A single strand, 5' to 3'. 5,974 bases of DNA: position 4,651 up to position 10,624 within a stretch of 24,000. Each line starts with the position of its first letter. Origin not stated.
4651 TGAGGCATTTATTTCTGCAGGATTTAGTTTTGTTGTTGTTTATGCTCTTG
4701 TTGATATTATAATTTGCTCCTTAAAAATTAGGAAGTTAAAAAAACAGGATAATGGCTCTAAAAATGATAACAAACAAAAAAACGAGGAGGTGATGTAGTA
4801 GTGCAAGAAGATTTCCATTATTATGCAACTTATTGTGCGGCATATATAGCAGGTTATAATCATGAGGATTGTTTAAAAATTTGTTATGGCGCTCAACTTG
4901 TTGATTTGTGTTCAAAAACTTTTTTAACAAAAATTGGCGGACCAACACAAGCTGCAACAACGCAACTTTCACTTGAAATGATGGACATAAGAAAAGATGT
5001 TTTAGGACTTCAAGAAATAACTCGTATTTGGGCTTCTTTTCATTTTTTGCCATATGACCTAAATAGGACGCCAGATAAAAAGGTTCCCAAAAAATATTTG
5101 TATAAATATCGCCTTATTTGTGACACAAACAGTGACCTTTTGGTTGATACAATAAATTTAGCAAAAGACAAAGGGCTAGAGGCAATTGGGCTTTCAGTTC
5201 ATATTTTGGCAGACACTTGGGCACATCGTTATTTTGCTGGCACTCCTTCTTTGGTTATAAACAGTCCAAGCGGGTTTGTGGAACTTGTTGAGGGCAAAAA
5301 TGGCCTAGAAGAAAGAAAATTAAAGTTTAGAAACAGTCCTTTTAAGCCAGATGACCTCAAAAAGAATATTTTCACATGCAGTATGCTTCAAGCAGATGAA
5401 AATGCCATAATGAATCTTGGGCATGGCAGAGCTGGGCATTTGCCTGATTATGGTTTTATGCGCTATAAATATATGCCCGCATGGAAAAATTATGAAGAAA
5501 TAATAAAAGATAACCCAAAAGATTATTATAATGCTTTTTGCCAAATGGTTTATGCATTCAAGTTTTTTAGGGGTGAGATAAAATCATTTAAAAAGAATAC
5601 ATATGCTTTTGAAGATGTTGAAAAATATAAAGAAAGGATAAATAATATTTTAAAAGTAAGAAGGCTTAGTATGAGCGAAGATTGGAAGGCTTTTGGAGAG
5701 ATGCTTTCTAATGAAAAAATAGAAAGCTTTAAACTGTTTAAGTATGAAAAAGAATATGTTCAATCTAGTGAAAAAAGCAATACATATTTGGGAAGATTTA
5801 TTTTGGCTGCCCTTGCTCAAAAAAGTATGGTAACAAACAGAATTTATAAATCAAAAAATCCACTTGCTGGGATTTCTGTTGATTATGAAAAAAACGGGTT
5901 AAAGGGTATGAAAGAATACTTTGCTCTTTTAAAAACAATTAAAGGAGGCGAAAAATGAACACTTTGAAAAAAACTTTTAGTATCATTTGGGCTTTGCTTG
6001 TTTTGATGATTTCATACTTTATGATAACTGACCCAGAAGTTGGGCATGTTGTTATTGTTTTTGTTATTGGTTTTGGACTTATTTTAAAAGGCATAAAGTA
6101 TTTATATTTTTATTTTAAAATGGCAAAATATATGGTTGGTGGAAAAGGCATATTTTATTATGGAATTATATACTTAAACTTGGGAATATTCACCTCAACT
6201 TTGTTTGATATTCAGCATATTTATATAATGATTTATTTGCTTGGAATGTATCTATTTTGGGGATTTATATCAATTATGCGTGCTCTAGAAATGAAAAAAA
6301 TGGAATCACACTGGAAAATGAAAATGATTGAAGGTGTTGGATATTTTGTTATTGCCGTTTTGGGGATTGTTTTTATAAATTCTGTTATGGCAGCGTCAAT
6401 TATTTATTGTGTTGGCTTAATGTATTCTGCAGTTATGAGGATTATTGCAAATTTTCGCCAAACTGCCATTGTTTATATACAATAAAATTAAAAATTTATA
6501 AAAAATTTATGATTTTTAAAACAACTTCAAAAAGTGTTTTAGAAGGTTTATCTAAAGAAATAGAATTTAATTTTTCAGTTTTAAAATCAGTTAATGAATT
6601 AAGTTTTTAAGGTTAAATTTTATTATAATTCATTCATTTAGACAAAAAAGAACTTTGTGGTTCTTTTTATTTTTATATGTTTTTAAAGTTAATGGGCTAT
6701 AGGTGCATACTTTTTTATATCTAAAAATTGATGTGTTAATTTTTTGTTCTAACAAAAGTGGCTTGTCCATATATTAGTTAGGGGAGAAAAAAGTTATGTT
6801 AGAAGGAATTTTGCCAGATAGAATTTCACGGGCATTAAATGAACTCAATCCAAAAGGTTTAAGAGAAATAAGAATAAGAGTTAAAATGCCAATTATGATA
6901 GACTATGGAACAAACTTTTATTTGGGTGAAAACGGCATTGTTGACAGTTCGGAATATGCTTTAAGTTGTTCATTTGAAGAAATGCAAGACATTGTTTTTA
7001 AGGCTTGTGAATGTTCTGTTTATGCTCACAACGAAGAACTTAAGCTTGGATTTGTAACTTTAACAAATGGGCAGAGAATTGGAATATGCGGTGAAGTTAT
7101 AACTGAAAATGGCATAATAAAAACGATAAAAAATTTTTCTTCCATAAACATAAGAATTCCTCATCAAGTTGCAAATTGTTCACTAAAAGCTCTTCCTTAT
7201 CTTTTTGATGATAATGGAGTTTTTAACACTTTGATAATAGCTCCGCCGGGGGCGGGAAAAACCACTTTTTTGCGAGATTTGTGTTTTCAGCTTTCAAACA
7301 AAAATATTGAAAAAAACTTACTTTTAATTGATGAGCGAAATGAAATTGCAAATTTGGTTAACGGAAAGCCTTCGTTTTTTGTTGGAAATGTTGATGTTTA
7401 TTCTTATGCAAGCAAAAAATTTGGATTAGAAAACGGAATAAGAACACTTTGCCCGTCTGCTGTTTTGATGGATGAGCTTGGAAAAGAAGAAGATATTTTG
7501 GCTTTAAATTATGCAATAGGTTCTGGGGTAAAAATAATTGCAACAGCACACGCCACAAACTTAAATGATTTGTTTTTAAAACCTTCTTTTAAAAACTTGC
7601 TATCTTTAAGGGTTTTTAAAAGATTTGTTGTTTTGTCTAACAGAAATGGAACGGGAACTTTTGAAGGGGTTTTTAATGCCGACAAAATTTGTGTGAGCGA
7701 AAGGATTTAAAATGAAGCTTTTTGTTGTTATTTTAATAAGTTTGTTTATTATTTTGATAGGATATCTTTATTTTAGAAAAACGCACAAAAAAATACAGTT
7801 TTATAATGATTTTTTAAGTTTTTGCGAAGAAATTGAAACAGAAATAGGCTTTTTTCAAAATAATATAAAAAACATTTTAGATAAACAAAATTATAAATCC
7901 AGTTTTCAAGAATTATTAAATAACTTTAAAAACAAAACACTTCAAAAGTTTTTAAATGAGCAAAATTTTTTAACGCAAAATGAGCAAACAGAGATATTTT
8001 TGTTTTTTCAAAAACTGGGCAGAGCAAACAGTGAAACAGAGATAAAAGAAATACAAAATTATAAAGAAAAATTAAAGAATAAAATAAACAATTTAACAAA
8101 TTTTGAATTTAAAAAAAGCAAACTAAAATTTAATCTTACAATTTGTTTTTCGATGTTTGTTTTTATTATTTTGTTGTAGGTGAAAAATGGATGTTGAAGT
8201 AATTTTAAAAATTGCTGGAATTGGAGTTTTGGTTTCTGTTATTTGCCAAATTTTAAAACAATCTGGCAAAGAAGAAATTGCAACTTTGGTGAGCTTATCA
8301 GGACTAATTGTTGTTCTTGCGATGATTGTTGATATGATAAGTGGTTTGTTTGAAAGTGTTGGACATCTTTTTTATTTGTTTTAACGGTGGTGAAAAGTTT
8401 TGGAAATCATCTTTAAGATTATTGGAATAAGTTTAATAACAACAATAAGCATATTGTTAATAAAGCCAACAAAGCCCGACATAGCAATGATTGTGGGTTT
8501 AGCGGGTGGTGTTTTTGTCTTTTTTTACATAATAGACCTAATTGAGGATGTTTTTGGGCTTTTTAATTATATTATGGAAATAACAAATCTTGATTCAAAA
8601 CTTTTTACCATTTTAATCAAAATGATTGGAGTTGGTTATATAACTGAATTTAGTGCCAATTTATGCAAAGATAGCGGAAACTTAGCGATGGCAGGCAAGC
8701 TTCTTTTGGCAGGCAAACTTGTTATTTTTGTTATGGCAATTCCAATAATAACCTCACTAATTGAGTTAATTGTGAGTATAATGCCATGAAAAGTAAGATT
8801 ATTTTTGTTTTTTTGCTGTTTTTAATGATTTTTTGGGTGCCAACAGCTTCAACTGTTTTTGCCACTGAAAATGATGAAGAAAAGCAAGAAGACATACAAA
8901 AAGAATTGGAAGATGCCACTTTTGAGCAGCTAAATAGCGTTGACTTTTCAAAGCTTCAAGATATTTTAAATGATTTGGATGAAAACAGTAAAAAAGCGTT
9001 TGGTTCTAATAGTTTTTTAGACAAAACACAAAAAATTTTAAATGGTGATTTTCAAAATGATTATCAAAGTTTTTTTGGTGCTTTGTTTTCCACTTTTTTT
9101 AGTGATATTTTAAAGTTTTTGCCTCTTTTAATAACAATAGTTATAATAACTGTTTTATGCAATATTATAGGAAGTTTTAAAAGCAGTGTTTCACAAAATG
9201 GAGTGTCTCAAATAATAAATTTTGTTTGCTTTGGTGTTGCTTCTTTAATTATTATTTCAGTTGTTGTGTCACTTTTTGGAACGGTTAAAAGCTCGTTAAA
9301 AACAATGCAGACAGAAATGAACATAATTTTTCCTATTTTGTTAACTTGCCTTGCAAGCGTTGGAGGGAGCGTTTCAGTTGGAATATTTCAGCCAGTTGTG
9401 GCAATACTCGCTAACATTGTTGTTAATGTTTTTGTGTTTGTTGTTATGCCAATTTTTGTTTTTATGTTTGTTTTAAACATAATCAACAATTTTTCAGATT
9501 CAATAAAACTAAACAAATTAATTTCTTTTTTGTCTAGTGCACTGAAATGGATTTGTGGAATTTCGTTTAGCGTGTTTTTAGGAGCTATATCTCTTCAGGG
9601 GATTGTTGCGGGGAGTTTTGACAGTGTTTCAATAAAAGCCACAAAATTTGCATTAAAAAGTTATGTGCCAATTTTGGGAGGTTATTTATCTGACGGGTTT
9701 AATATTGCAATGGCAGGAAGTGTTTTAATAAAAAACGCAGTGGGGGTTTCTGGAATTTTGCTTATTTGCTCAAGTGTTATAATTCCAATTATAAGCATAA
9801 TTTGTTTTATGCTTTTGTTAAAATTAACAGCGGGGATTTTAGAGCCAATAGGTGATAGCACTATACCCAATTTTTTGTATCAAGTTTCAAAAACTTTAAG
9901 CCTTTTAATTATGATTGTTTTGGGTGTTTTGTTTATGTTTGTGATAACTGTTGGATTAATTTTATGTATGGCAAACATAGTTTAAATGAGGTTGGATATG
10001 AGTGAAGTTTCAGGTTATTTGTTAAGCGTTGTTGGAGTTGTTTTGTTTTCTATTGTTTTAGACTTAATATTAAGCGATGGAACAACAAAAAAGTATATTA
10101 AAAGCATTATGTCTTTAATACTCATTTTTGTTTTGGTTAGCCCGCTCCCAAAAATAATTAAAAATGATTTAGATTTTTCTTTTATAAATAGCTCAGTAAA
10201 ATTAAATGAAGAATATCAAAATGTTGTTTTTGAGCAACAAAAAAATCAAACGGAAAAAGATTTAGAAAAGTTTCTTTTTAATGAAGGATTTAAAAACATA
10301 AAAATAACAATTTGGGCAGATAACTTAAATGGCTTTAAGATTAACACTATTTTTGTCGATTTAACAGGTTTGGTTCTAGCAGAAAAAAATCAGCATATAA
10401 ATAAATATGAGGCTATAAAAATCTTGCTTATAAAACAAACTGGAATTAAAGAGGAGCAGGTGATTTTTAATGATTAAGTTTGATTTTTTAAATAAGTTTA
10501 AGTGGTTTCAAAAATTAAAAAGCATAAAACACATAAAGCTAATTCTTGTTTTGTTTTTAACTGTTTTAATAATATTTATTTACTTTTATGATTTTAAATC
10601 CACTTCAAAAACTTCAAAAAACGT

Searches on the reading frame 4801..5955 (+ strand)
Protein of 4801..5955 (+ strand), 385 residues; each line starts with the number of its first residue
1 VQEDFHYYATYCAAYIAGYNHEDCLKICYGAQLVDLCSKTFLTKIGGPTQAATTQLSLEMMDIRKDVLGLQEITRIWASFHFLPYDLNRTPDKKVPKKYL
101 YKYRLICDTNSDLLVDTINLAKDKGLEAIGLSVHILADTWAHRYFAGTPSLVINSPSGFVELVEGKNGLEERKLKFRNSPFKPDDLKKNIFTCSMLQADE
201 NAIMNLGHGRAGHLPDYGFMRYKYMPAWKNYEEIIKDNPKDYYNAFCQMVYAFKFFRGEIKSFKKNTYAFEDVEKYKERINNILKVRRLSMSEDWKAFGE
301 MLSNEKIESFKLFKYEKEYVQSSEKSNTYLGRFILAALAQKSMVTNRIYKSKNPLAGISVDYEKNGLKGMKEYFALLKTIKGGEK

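Call 10: search_protein_families(library=ncbifam, proteins=[window:4801-5955:+], max_evalue=0.001)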
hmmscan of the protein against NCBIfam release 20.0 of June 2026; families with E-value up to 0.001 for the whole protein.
window:4801-5955:+ (385 aa): 0 families

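Call 11: search_protein_families(library=ncbifam, proteins=[window:4801-5955:+], max_evalue=0.01)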
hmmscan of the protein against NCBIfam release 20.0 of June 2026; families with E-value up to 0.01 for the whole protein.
window:4801-5955:+ (385 aa): 0 families

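Call 82: search_protein_families(library=pfam, proteins=[window:4801-5955:+], max_evalue=0.01)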
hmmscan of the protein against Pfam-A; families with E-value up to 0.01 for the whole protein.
window:4801-5955:+ (385 aa): 1 family
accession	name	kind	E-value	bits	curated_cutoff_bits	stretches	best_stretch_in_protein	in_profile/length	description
PF20551.3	DUF6765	-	5.4e-69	233.7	26.6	1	1-348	1-325/325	Family of unknown function (DUF6765)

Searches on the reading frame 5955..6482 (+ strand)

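Call 10: search_protein_families(library=ncbifam, proteins=[window:5955-6482:+], max_evalue=0.001)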
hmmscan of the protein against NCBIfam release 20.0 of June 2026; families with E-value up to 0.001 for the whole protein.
window:5955-6482:+ (176 aa): 0 families

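Call 82: search_protein_families(library=pfam, proteins=[window:5955-6482:+], max_evalue=0.01)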
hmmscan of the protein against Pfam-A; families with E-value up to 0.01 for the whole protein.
window:5955-6482:+ (176 aa): 1 family
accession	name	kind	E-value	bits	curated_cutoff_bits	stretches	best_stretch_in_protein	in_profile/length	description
PF03729.18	DUF308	-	1.6e-05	25.5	25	1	12-79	2-70/73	Short repeat of unknown function (DUF308)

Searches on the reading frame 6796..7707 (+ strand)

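Call 10: search_protein_families(library=ncbifam, proteins=[window:6796-7707:+], max_evalue=0.001)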
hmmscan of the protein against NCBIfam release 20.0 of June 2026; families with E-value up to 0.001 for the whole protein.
window:6796-7707:+ (304 aa): 3 families
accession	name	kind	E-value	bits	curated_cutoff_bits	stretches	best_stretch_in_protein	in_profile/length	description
TIGR02858.1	spore_III_AA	equivalog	3.8e-71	239.5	281.3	1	24-294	2-271/272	stage III sporulation protein AA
NF006886.1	PRK09376.1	equivalog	0.00019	20.3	315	1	145-183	171-211/413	transcription termination factor Rho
TIGR00767.1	rho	equivalog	0.00032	19.7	509.45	1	145-183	171-211/415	transcription termination factor Rho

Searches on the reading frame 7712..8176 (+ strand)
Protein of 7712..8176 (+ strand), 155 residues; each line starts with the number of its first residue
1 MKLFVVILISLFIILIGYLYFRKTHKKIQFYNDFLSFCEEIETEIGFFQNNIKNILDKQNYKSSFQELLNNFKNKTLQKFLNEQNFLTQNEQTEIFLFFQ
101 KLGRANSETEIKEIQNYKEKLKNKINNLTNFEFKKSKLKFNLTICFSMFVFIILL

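Call 10: search_protein_families(library=ncbifam, proteins=[window:7712-8176:+], max_evalue=0.001)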
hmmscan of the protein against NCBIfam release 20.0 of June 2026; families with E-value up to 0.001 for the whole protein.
window:7712-8176:+ (155 aa): 1 family
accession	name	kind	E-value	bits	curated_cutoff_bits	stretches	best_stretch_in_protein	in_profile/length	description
TIGR02833.1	spore_III_AB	equivalog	3.7e-05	23.8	146.5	1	2-155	1-170/170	stage III sporulation protein SpoIIIAB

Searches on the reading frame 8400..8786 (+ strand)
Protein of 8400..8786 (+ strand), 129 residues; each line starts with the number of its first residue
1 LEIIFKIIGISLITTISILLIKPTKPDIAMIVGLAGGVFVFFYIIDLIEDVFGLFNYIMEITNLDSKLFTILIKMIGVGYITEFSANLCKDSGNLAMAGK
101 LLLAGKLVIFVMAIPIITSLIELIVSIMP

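Call 10: search_protein_families(library=ncbifam, proteins=[window:8400-8786:+], max_evalue=0.001)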
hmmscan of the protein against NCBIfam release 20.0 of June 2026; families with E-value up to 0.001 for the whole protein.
window:8400-8786:+ (129 aa): 2 families
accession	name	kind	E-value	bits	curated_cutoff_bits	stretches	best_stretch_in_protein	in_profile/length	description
TIGR02849.1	spore_III_AD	equivalog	3.9e-24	84.9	85.6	1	28-128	1-101/101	stage III sporulation protein AD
TIGR02848.1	spore_III_AC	equivalog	3.3e-09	37.1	56.65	1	2-53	4-56/64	stage III sporulation protein AC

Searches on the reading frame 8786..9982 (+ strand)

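Call 10: search_protein_families(library=ncbifam, proteins=[window:8786-9982:+], max_evalue=0.001)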
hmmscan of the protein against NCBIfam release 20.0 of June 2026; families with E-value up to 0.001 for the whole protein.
window:8786-9982:+ (399 aa): 1 family
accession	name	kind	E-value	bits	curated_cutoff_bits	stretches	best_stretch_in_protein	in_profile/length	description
TIGR02829.1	spore_III_AE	equivalog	4.9e-67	226.8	247.45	1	4-392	3-377/381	stage III sporulation protein AE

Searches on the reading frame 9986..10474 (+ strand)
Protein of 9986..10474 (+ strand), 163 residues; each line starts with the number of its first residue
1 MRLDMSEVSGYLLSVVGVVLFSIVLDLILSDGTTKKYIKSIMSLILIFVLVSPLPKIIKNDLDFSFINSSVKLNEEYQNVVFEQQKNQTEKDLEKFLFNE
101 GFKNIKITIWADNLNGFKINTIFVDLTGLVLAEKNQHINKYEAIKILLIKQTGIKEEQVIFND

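Call 11: search_protein_families(library=ncbifam, proteins=[window:9986-10474:+], max_evalue=0.01)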
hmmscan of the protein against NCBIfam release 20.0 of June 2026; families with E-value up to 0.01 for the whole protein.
window:9986-10474:+ (163 aa): 1 family
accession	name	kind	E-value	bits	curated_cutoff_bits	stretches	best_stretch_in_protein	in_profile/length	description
TIGR02896.1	spore_III_AF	equivalog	6.8e-14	52.1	61.3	1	11-100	6-93/106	stage III sporulation protein AF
